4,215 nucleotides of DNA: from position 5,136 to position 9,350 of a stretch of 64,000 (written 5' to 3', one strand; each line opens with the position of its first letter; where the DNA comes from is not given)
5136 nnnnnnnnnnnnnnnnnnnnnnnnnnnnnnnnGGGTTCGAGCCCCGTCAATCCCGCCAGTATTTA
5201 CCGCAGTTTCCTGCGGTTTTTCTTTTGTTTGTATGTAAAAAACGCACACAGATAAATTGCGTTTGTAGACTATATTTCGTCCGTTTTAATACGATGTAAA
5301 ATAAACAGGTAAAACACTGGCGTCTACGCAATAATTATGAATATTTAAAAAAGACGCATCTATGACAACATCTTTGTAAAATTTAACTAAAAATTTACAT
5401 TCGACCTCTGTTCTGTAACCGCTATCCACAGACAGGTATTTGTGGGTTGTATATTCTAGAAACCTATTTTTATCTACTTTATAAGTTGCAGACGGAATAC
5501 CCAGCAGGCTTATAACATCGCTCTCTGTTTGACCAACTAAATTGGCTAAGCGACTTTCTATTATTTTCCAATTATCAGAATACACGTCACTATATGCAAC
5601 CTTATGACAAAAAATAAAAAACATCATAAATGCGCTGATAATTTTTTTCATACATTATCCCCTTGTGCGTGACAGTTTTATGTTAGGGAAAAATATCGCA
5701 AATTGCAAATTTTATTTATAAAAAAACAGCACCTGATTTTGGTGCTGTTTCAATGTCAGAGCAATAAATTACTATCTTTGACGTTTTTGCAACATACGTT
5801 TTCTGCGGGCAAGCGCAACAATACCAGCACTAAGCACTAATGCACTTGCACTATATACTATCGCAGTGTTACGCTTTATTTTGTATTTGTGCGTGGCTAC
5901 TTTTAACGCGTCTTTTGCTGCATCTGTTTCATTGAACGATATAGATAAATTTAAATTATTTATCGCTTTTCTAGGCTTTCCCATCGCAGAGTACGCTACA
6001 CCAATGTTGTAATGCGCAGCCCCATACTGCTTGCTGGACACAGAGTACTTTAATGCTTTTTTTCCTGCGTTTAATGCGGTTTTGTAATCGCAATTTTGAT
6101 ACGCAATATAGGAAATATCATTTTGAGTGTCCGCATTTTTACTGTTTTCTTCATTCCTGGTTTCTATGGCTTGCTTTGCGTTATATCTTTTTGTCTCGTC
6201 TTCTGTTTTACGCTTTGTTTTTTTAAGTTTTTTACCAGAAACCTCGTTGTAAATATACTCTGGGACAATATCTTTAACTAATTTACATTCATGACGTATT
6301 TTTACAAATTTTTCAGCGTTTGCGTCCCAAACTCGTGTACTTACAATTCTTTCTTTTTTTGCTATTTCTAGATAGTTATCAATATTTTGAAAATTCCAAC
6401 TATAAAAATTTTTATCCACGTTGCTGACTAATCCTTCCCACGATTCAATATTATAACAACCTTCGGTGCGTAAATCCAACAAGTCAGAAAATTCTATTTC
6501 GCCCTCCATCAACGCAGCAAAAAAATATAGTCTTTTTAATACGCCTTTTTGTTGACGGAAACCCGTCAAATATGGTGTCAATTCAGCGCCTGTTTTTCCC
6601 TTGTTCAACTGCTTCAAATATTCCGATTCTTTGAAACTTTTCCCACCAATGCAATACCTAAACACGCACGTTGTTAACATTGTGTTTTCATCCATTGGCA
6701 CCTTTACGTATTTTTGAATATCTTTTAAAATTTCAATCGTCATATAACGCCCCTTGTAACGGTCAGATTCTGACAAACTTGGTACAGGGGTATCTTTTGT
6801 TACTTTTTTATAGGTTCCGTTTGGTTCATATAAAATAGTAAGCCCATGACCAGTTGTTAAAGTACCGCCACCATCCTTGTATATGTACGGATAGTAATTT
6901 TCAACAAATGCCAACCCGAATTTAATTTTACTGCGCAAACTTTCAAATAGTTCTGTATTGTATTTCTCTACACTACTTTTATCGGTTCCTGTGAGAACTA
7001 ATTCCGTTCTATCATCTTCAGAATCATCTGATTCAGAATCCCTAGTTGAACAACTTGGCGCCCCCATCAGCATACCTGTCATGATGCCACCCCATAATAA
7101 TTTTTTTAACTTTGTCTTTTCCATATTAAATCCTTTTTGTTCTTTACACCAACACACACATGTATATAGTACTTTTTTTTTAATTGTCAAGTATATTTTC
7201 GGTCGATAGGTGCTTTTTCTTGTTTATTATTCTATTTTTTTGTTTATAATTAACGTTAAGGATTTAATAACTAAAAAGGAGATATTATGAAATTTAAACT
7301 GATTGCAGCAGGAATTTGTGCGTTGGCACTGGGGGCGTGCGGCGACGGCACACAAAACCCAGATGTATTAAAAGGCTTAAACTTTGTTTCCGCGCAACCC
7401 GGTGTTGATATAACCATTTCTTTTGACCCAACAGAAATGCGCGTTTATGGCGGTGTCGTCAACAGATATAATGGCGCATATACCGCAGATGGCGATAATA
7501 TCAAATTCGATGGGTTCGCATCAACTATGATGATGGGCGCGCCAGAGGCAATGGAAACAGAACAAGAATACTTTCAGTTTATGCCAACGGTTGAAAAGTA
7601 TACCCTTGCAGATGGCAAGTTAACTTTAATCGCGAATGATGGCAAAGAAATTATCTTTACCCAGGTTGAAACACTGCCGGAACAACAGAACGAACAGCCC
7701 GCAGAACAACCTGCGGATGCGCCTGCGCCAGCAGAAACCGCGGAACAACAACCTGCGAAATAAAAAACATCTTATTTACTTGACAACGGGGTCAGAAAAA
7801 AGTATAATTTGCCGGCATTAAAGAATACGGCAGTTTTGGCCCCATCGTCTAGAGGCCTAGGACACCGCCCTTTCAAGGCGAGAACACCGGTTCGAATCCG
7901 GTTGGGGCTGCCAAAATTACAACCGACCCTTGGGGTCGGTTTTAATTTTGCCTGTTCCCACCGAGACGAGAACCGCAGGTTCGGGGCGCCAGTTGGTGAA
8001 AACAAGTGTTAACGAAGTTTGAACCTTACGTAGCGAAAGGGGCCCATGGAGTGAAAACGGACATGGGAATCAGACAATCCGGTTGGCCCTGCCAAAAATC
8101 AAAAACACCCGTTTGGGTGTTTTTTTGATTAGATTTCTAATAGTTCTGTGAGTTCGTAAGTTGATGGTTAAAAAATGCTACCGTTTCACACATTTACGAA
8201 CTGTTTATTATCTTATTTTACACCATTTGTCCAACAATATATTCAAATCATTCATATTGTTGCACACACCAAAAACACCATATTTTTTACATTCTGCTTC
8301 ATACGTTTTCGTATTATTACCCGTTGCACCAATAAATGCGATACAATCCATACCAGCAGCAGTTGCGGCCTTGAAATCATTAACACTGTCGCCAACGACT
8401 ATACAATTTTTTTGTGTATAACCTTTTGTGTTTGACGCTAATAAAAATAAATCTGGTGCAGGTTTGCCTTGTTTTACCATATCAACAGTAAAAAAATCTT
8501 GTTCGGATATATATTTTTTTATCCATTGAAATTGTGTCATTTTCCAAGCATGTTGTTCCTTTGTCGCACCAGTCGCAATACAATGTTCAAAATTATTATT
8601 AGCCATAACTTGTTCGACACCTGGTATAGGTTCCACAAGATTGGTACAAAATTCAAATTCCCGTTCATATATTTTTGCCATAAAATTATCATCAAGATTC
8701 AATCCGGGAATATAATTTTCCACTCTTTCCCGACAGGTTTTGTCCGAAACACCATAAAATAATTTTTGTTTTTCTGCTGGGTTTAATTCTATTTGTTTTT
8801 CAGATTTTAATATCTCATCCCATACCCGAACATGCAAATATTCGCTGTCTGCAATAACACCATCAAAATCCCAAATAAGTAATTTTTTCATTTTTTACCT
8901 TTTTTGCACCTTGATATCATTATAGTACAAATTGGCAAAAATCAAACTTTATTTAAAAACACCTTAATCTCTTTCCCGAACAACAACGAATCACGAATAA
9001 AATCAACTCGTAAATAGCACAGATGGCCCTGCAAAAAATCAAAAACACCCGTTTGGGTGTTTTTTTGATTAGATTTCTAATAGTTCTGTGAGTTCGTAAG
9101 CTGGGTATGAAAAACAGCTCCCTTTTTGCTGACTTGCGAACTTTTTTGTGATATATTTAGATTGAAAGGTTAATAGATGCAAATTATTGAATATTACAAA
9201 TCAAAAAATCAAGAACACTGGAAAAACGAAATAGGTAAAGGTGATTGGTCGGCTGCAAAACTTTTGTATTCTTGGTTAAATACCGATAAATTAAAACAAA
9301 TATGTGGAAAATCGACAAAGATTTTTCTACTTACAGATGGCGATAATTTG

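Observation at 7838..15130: tRNA-Glu-anchored array of ~200-bp structured repeats, each with a tRNA-Glu 3'-end mimic, delimiting one/two-gene modules (integron-like, no integrase in view)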

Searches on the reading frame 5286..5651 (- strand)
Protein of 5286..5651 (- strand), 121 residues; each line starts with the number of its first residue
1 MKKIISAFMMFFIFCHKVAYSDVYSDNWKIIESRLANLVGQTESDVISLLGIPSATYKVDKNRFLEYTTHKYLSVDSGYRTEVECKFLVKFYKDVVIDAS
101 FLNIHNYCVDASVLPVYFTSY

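Call 12: search_protein_families(library=pfam, proteins=[window:5286-5651:-], max_evalue=0.01)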
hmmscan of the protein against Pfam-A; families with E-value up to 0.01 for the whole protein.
window:5286-5651:- (121 aa): 1 family
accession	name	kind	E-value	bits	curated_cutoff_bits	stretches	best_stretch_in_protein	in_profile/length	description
PF04355.18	BamE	-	0.00066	19.9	23.2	1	39-97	14-67/71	Outer membrane protein assembly factor BamE domain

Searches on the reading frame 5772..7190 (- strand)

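Call 12: search_protein_families(library=pfam, proteins=[window:5772-7190:-], max_evalue=0.01)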
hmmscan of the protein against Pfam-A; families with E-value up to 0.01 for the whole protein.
window:5772-7190:- (472 aa): 4 families
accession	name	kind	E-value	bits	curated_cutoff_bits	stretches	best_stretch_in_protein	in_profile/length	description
PF00959.24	Phage_lysozyme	-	4.4e-08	33.9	22.3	1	97-202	4-99/125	Phage lysozyme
PF07719.23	TPR_2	-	1.1e-05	25.6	27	0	391-421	2-32/34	Tetratricopeptide repeat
PF13424.12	TPR_12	-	7.8e-05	23.2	30.1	1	353-417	3-72/77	Tetratricopeptide repeat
PF00515.34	TPR_1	-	0.00016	21.8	27.8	1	392-422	3-33/34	Tetratricopeptide repeat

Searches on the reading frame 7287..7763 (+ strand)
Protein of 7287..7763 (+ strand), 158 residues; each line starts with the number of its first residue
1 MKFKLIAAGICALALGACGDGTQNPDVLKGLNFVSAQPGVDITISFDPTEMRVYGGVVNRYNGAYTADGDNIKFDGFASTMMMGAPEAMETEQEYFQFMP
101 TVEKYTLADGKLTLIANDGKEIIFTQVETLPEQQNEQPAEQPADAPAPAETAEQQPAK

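Call 12: search_protein_families(library=pfam, proteins=[window:7287-7763:+], max_evalue=0.01)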
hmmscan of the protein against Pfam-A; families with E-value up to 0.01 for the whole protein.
window:7287-7763:+ (158 aa): 1 family
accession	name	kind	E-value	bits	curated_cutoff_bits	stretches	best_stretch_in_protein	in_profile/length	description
PF03724.22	META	-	1.3e-17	64.2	24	1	36-123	19-106/109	META domain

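Call 16: find_encoding_contigs(protein=window:7287-7763:+, flank=10000, max_places=10)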
Protein window:7287-7763:+ (158 aa): 10 contigs read that carry it; 4 places shown.
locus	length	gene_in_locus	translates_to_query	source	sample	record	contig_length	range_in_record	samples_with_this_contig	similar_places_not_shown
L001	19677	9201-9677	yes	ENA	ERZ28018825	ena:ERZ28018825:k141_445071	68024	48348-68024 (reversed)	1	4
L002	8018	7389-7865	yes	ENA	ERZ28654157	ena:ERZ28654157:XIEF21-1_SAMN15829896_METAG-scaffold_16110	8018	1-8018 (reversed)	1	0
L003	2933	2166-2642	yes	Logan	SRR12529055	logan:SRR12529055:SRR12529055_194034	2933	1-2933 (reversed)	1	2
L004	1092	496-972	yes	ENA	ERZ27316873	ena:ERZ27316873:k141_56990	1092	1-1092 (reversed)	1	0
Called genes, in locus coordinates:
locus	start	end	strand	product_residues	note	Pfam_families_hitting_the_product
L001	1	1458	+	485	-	?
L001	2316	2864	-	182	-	-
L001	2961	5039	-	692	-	PF01411:tRNA-synt_2c, PF07973:tRNA_SAD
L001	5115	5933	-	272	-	-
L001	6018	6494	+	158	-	-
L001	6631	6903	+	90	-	PF00216:Bac_DNA_binding, PF18291:HU-HIG (weak)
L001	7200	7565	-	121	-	-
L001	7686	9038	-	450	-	PF00959:Phage_lysozyme (weak), PF07719:TPR_2 (faint)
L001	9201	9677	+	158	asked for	PF03724:META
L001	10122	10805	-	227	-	PF00702:Hydrolase, PF13419:HAD_2, PF13242:Hydrolase_like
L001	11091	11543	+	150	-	-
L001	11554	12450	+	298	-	PF00069:Pkinase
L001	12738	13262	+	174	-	PF00583:Acetyltransf_1, PF13673:Acetyltransf_10, PF13508:Acetyltransf_7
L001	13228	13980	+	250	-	-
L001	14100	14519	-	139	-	-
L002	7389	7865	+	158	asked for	PF03724:META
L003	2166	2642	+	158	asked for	PF03724:META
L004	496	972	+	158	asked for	PF03724:META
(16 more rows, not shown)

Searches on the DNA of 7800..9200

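Call 39: search_rna_families(source=window, start=7800, end=9200, threshold=evalue, max_evalue=1)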
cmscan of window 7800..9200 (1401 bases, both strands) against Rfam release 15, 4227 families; matches with E-value up to 1: 1.
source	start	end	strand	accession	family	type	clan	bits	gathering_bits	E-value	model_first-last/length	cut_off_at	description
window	7838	7910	+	RF00005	tRNA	Gene; tRNA;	CL00001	56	29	5e-11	1-71/71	no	tRNA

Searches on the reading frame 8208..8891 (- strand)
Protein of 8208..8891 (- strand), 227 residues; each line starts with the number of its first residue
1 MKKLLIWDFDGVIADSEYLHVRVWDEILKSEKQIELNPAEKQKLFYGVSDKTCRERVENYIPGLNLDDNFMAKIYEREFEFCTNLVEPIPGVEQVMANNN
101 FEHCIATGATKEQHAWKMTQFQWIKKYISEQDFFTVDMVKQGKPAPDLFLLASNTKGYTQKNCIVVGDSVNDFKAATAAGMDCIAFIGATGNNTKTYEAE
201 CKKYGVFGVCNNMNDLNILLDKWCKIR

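Call 10: search_protein_families(library=pfam, proteins=[window:8208-8891:-], max_evalue=0.01)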
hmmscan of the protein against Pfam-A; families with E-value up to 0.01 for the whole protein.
window:8208-8891:- (227 aa): 4 families
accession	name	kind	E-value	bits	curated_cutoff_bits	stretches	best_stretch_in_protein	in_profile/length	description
PF13419.12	HAD_2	-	5.5e-23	82.4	23.8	1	5-185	1-177/178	Haloacid dehalogenase-like hydrolase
PF00702.32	Hydrolase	-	6.9e-17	62.9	26.4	1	3-180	2-191/191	haloacid dehalogenase-like hydrolase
PF13242.12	Hydrolase_like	-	5.5e-08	33.1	22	1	142-199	3-59/75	HAD-hyrolase-like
PF12710.13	HAD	-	0.0081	17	27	0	6-176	2-188/189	haloacid dehalogenase-like hydrolase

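Call 59: search_protein_families(library=ncbifam, max_evalue=0.00001, proteins=[window:8208-8891:-])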
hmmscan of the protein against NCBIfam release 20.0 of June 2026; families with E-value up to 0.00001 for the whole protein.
window:8208-8891:- (227 aa): 23 families
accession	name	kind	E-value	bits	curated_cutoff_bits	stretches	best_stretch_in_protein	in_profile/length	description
TIGR02009.1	PGMB-YQAB-SF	subfamily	3e-17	63.4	153.35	1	5-185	4-185/186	beta-phosphoglucomutase family hydrolase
NF007854.0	PRK10563.1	equivalog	7.4e-15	55.2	211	1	5-192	7-191/221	6-phosphogluconate phosphatase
NF053653.1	InDiPhoBT2121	equivalog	8e-15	55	245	1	3-186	2-186/216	inorganic diphosphatase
NF008000.0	PRK10725.1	equivalog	3.3e-13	50.2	215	1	5-184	8-183/188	fructose-1-phosphate/6-phosphogluconate phosphatase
TIGR01990.1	bPGM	equivalog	4.7e-13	49.5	189.4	1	5-185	4-185/187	beta-phosphoglucomutase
TIGR01509.1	HAD-SF-IA-v3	subfamily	6.2e-11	42.7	29.4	1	132-184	101-152/154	HAD-IA family hydrolase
NF008610.0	PRK11587.1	equivalog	5.4e-10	39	282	1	124-187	119-182/219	sugar phosphatase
NF008087.0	PRK10826.1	equivalog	6.4e-10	39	191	1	5-186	10-191/222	hexitol phosphatase HxpB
TIGR01449.2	PGP_bact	equivalog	1.3e-08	34.7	180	1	136-187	134-185/213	phosphoglycolate phosphatase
TIGR01422.2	phosphonatase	equivalog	2.6e-08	33.5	220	1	71-202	82-214/251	phosphonoacetaldehyde hydrolase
NF009695.0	PRK13222.1-2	equivalog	4.1e-08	33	225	1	91-186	98-193/226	phosphoglycolate phosphatase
TIGR01454.1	AHBA_synth_RP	hypoth_equivalog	9e-08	32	246.65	1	90-195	78-183/205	AHBA synthesis associated protein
TIGR01549.1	HAD-SF-IA-v1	subfamily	4.5e-07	30.4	23.3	0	93-180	69-149/149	HAD-IA family hydrolase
NF006506.0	PRK08942.1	equivalog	1.2e-06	28.2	178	0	143-217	103-174/182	D-glycero-beta-D-manno-heptose 1,7-bisphosphate 7-phosphatase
NF009697.0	PRK13222.1-4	equivalog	1.4e-06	27.9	327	1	134-186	141-193/232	phosphoglycolate phosphatase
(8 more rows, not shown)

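Call 70: search_protein_families(library=padloc, max_evalue=0.001, proteins=[window:8208-8891:-])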
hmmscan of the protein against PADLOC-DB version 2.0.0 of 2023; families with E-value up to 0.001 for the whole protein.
window:8208-8891:- (227 aa): 0 families
